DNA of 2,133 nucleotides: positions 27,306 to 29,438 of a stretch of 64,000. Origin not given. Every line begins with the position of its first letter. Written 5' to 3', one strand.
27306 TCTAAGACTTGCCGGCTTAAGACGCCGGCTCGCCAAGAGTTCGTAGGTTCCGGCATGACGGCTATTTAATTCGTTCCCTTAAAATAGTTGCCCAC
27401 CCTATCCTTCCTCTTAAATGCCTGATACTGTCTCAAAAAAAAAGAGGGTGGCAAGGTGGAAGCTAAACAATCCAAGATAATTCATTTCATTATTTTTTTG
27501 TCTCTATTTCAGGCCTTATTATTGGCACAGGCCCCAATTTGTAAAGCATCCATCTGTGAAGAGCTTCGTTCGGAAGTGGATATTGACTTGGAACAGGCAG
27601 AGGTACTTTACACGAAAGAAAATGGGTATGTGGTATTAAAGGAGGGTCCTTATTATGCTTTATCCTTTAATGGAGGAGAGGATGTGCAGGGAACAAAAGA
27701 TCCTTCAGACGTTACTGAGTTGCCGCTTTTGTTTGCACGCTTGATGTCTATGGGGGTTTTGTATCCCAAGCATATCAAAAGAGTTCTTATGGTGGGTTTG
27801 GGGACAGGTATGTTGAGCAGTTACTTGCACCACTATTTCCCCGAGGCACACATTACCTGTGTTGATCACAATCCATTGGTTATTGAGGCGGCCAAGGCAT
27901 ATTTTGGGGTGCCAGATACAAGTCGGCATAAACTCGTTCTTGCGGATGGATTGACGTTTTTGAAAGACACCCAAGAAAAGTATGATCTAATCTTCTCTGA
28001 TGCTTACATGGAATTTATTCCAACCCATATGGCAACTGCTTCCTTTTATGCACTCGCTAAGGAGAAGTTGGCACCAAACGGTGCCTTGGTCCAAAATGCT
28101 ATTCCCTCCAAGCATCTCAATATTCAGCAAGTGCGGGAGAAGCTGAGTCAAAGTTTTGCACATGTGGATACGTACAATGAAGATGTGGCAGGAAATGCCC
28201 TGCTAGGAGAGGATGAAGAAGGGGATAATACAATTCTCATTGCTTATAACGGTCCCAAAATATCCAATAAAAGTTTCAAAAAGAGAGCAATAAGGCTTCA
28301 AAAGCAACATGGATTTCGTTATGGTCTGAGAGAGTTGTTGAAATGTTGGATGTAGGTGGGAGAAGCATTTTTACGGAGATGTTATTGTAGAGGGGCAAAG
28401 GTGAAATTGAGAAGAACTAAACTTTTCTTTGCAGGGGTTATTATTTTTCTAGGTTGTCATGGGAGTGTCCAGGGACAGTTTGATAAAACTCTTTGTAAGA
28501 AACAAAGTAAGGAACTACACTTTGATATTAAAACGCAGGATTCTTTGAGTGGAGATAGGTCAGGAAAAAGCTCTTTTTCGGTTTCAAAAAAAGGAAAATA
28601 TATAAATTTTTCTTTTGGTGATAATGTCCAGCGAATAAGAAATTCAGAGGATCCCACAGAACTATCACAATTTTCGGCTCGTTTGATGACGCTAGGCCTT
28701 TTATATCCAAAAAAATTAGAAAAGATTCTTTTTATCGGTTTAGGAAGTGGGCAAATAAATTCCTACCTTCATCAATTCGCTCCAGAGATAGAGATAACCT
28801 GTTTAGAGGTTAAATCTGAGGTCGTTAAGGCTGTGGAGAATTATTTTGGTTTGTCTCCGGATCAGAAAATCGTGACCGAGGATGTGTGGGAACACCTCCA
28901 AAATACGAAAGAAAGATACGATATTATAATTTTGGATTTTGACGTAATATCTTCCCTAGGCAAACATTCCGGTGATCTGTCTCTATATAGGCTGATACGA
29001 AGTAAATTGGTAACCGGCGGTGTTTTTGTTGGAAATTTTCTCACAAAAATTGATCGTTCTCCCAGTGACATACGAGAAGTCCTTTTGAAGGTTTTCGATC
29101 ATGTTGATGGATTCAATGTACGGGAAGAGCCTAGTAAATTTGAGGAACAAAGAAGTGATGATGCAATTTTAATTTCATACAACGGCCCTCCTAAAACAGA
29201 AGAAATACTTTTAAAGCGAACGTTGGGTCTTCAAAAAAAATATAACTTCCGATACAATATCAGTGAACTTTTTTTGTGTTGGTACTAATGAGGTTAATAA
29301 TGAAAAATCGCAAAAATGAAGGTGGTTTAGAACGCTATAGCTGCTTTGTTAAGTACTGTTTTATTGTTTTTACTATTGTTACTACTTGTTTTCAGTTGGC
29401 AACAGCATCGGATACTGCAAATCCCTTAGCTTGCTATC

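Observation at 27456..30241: Three consecutive secreted spermidine-synthase-like (PABS-fold) paralogs at the head of the pilus locus, and a fourth (38690-39589) inside it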

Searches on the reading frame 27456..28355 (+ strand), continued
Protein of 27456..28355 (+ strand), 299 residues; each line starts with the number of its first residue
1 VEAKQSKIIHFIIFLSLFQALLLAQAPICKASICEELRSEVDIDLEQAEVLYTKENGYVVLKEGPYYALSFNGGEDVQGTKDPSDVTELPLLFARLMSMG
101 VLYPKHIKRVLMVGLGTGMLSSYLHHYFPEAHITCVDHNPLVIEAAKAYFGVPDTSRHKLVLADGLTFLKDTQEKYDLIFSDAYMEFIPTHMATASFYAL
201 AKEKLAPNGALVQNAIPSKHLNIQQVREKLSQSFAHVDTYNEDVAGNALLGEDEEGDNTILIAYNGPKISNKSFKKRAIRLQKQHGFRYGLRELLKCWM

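Call 64: list_cluster_members(proteins=[window:27456-28355:+, P0001, window:29300-30241:+, P0005, window:25335-26309:-, window:26306-26782:-, window:39759-40265:+, window:30459-34043:+, window:20692-21783:-, window:12625-13863:-])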
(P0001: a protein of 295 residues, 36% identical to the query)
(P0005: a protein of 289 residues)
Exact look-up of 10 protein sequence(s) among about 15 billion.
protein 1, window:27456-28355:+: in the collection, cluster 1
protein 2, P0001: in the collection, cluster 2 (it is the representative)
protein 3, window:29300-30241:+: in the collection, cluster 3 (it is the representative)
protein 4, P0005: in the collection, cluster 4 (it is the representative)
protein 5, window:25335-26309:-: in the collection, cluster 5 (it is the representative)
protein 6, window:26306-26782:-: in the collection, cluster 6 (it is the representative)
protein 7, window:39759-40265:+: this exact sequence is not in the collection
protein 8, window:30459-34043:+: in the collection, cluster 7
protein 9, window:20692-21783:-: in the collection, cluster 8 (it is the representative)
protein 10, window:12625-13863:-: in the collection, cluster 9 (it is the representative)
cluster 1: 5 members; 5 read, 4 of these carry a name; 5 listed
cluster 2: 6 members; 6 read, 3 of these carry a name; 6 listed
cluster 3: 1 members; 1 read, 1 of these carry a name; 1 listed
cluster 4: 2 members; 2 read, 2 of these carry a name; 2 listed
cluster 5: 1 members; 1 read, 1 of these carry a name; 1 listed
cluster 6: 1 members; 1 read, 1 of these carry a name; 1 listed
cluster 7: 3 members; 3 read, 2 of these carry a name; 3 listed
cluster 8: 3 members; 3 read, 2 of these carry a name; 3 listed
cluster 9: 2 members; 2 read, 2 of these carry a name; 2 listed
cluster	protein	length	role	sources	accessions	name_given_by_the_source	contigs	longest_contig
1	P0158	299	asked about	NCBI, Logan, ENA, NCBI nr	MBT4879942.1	MAG: fused MFS/spermidine synthase [Alphaproteobacteria bacterium] | fused MFS/spermidine synthase [Alphaproteobacteria bacterium]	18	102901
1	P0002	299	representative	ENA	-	-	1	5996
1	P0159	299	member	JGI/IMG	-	predicted membrane-bound spermidine synthase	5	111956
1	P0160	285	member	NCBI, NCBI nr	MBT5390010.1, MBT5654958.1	MAG: fused MFS/spermidine synthase [Alphaproteobacteria bacterium] | fused MFS/spermidine synthase [Alphaproteobacteria bacterium]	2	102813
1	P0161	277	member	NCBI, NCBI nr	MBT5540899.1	MAG: fused MFS/spermidine synthase [Alphaproteobacteria bacterium] | fused MFS/spermidine synthase [Alphaproteobacteria bacterium]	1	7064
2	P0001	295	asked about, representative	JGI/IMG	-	-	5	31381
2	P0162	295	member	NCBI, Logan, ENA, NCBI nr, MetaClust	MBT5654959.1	MAG: hypothetical protein HOI80_05640 [Alphaproteobacteria bacterium] | hypothetical protein [Alphaproteobacteria bacterium] | \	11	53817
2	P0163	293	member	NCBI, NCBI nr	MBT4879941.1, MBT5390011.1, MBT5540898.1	MAG: hypothetical protein HON43_03090 [Alphaproteobacteria bacterium] | hypothetical protein [Alphaproteobacteria bacterium]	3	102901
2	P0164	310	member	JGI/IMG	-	spermidine synthase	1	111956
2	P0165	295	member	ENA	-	-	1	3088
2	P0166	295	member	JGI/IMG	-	-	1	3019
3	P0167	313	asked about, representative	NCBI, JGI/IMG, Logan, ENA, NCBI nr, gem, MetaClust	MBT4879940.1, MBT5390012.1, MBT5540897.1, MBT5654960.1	MAG: fused MFS/spermidine synthase [Alphaproteobacteria bacterium] | spermidine synthase | fused MFS/spermidine synthase [Alphaproteobacteria bacterium]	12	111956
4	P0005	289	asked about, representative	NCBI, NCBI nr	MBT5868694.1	MAG: fused MFS/spermidine synthase [Nitrospinaceae bacterium] | fused MFS/spermidine synthase [Nitrospinaceae bacterium]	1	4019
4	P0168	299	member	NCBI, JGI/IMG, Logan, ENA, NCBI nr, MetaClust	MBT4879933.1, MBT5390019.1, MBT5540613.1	MAG: fused MFS/spermidine synthase [Alphaproteobacteria bacterium] | spermidine synthase | fused MFS/spermidine synthase [Alphaproteobacteria bacterium]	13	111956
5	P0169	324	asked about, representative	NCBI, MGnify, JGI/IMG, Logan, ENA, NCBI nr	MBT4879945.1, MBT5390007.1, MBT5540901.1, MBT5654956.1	MAG: 16S rRNA (cytosine(1402)-N(4))-methyltransferase RsmH [Alphaproteobacteria bacterium] | CR=1 FL=1 | 16S rRNA (cytosine1402-N4)-methyltransferase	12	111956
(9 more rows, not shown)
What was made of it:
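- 27456..28355 (+): PABS1, 299 aa. Exported PABS-fold methyltransferase-like protein. Motifs: GLGTG, D137, D164, D182-A-Y, N214, N258; Cys34/Cys297 pair. GenBank MBT4879942.1 (call 64).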

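Call 66: search_protein_families(library=pfam, proteins=[L005:11472-12422:+, L005:10828-11475:+, L005:9881-10873:+, P0006, P0007], max_evalue=0.01)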
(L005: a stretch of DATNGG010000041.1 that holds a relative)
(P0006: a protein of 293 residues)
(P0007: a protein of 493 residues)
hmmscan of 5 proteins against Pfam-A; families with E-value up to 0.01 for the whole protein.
L005:11472-12422:+ (316 aa): 1 family
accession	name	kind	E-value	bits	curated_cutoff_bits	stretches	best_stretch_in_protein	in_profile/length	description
PF04389.22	Peptidase_M28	-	2.5e-22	80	21.3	1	99-312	1-192/193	Peptidase family M28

L005:10828-11475:+ (215 aa): 0 families

L005:9881-10873:+ (330 aa): 5 families
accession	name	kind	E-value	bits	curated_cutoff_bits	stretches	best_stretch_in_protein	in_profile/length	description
PF01564.23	Spermine_synth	-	2.3e-12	47.3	22.9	1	96-235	13-159/186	Spermine/spermidine synthase domain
PF13649.12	Methyltransf_25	-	3.7e-05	24.8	27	1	105-204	1-96/97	Methyltransferase domain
PF08242.18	Methyltransf_12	-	0.00065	20.8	30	1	106-176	1-71/98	Methyltransferase domain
PF13578.12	Methyltransf_24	-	0.0013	20.1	26.3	1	106-208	1-101/105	Methyltransferase domain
PF01135.25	PCMT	-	0.0014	18.9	20.3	1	91-190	63-161/210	Protein-L-isoaspartate(D-aspartate) O-methyltransferase (PCMT)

P0006 (293 aa): 6 families
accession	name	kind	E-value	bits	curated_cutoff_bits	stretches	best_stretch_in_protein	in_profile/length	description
PF01564.23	Spermine_synth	-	1.1e-16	61.3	22.9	1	97-240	7-158/186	Spermine/spermidine synthase domain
PF13649.12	Methyltransf_25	-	0.00022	22.3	27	1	112-211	1-97/97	Methyltransferase domain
PF08242.18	Methyltransf_12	-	0.0016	19.6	30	1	114-212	2-97/98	Methyltransferase domain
PF13489.12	Methyltransf_23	-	0.0037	17.5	27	1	103-230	17-131/164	Methyltransferase domain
PF05175.20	MTS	-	0.004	17.3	23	1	108-223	31-148/170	Methyltransferase small domain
PF13578.12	Methyltransf_24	-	0.0052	18.1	26.3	1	115-214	3-101/105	Methyltransferase domain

P0007 (493 aa): 4 families
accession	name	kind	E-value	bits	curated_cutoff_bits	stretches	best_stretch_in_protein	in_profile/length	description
PF01564.23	Spermine_synth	-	1.5e-12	47.9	22.9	1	270-398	9-139/186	Spermine/spermidine synthase domain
PF13649.12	Methyltransf_25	-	0.0054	17.8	27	0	283-356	1-73/97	Methyltransferase domain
PF08242.18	Methyltransf_12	-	0.0078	17.4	30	0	285-353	2-70/98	Methyltransferase domain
PF07690.21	MFS_1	-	0.0093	15.4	33.4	0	105-189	100-187/347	Major Facilitator Superfamily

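Call 72: search_solved_structures(query=A2, max_evalue=0.00001, show_alignments=2)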
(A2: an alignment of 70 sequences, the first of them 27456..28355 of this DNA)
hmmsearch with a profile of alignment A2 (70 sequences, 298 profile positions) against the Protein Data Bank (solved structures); distinct sequences matched with E-value up to 0.00001: 31.
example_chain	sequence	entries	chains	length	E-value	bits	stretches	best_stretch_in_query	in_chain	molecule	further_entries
5wcj_A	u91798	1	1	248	5.3e-34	121.1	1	78-259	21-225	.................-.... protein 13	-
3gjy_A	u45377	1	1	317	2.2e-27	99.3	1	64-253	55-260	Spermidine synthase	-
4uoe_A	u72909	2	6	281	6.1e-26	94.6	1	27-227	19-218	SPERMIDINE SYNTHASE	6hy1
2pwp_A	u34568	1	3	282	6.2e-26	94.6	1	27-227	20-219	Spermidine synthase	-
2hte_A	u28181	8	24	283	6.2e-26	94.6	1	27-227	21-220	Spermidine synthase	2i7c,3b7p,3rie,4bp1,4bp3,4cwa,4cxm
2pss_A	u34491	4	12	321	6.5e-26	94.5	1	26-227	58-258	Spermidine synthase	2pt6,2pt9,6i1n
6o64_A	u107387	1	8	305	4.3e-24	88.6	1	26-226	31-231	Spermidine synthase 2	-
1uir_A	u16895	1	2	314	2.6e-23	86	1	77-229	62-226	Polyamine Aminopropyltransferase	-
3anx_A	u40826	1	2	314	2.7e-23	85.9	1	77-229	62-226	spermidine synthase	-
6o65_A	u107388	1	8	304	5.4e-23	84.9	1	26-226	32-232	Spermidine synthase 1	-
1xj5_A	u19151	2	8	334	7e-23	84.6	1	26-226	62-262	Spermidine synthase 1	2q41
6o63_A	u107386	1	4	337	7.2e-23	84.5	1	26-226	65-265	Spermidine synthase 1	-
3o4f_A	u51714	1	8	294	7.5e-23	84.5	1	31-230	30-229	Spermidine synthase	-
7xif_A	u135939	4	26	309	9.8e-23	84.1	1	31-261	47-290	Polyamine aminopropyltransferase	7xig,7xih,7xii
6qmm_B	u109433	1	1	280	5.9e-22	81.5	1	87-226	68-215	Polyamine aminopropyltransferase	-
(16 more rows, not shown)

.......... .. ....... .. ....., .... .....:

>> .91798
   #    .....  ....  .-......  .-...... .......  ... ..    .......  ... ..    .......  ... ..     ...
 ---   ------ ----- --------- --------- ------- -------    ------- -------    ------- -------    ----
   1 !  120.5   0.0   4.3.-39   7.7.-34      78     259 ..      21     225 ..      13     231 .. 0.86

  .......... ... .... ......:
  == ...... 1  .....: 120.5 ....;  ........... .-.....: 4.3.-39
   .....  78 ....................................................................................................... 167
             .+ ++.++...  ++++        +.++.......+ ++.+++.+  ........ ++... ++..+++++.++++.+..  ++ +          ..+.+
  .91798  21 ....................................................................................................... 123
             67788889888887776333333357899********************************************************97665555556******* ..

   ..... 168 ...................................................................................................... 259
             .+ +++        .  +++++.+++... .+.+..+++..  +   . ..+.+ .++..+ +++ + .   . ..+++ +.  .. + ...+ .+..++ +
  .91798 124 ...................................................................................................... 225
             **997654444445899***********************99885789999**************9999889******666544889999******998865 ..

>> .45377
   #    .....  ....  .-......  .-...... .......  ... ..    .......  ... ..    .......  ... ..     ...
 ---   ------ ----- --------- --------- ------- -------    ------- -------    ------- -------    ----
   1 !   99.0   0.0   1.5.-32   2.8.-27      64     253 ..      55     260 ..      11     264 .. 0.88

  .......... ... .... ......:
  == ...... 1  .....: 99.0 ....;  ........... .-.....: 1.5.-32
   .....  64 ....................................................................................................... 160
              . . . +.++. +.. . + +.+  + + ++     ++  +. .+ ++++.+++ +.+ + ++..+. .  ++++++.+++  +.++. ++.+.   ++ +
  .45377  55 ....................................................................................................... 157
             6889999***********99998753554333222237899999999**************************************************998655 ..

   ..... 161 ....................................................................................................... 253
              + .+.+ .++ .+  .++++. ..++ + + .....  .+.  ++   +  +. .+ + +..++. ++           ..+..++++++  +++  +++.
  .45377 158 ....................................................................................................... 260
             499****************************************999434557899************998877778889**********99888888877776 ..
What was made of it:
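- The family profile matches the METTL13 methyltransferase domain about 8 orders of magnitude better in E-value than true spermidine synthases (call 72).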

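Call 94: search_protein_families(library=ncbifam, proteins=[L005:10828-11475:+, L005:11472-12422:+, P0007], max_evalue=0.00001)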
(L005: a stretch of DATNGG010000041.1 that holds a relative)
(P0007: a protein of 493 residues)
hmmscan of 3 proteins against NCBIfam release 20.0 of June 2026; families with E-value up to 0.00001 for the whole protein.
L005:10828-11475:+ (215 aa): 1 family
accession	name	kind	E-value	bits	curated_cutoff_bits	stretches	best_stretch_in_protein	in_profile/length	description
NF037959.1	MFS_SpdSyn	subfamily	6.4e-25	87.8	40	1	33-211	2-182/480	fused MFS/spermidine synthase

L005:11472-12422:+ (316 aa): 0 families

P0007 (493 aa): 5 families
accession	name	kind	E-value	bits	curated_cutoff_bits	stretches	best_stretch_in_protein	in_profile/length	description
NF037959.1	MFS_SpdSyn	subfamily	4.8e-67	226.7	40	1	1-478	5-478/480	fused MFS/spermidine synthase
NF003380.0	PRK04457.1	equivalog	2.8e-44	151.1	304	1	250-464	40-258/265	polyamine aminopropyltransferase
NF002956.0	PRK03612.1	equivalog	1.1e-19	70.2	472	1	3-391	36-419/522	polyamine aminopropyltransferase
NF002010.0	PRK00811.1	equivalog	1.1e-17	64.2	260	1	214-413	21-220/287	polyamine aminopropyltransferase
TIGR00417.1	speE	equivalog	2.6e-14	53.1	249.55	1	244-411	38-211/271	spermidine synthase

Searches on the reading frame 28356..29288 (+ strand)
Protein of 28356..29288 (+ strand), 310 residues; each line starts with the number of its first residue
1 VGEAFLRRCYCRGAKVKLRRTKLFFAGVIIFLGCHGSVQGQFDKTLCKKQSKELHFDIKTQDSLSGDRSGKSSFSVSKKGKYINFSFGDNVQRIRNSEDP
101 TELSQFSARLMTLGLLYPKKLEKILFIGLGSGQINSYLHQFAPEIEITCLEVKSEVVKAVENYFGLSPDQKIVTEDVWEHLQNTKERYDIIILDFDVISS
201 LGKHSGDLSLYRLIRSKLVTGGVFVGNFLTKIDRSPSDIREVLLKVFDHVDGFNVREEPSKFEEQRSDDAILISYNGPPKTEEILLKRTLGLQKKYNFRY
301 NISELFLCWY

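Call 3: search_protein_families(library=pfam, proteins=[window:28356-29288:+], max_evalue=0.1)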
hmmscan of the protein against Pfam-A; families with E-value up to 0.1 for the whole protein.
window:28356-29288:+ (310 aa): 5 families
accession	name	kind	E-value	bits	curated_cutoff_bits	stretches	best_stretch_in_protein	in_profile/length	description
PF01564.23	Spermine_synth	-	3.5e-05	23.9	22.9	1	110-225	8-129/186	Spermine/spermidine synthase domain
PF05175.20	MTS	-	0.0023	18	23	1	119-192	30-103/170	Methyltransferase small domain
PF13649.12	Methyltransf_25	-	0.005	17.9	27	1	124-196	1-73/97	Methyltransferase domain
PF02995.22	DUF229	-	0.064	12.4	25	0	144-200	85-139/496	Protein of unknown function (DUF229)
PF08242.18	Methyltransf_12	-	0.073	14.2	30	0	127-201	3-78/98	Methyltransferase domain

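Call 4: search_protein_families(library=ncbifam, proteins=[window:28356-29288:+], max_evalue=0.1)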
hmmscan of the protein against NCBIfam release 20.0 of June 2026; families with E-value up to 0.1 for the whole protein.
window:28356-29288:+ (310 aa): 13 families
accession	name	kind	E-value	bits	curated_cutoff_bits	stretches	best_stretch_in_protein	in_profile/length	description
NF003380.0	PRK04457.1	equivalog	6.4e-16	58.2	304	1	70-247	18-198/265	polyamine aminopropyltransferase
NF037959.1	MFS_SpdSyn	subfamily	8.9e-08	31.3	40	1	118-258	273-417/480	fused MFS/spermidine synthase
NF002010.0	PRK00811.1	equivalog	2.2e-06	27.1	260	1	114-225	72-190/287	polyamine aminopropyltransferase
TIGR02469.1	CbiT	equivalog_domain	5.3e-05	23.5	78.3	1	108-193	7-94/124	precorrin-6Y C5,15-methyltransferase (decarboxylating) subunit CbiT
TIGR00417.1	speE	equivalog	0.00071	18.9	249.55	1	110-226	62-184/271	spermidine synthase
NF047853.1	tRm6a37MtseTrmN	equivalog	0.0015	18.3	350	1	120-192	43-119/244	tRNA(1)(Val) (adenine(37)-N(6))-methyltransferase TrmN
NF007023.0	PRK09489.1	equivalog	0.0015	17.7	295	1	116-192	192-266/342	16S rRNA (guanine(1207)-N(2))-methyltransferase RsmC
TIGR03534.1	RF_mod_PrmC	equivalog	0.0016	18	199.1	1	121-192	89-161/253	peptide chain release factor N(5)-glutamine methyltransferase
NF033380.1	Rlm_2499C5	equivalog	0.016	14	650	1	146-196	245-299/391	23S rRNA (cytosine(2499)-C(5))-methyltransferase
NF041820.1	daptide_MTase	equivalog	0.024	14.1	175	1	123-235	39-151/243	daptide-type RiPP biosynthesis methyltransferase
TIGR03533.1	L3_gln_methyl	equivalog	0.025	13.9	229.7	1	115-192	116-194/284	50S ribosomal protein L3 N(5)-glutamine methyltransferase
NF002956.0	PRK03612.1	equivalog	0.041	12.3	472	1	170-224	358-413/522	polyamine aminopropyltransferase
TIGR00755.1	ksgA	equivalog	0.053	12.8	171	1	116-182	25-89/256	16S rRNA (adenine(1518)-N(6)/adenine(1519)-N(6))-dimethyltransferase RsmA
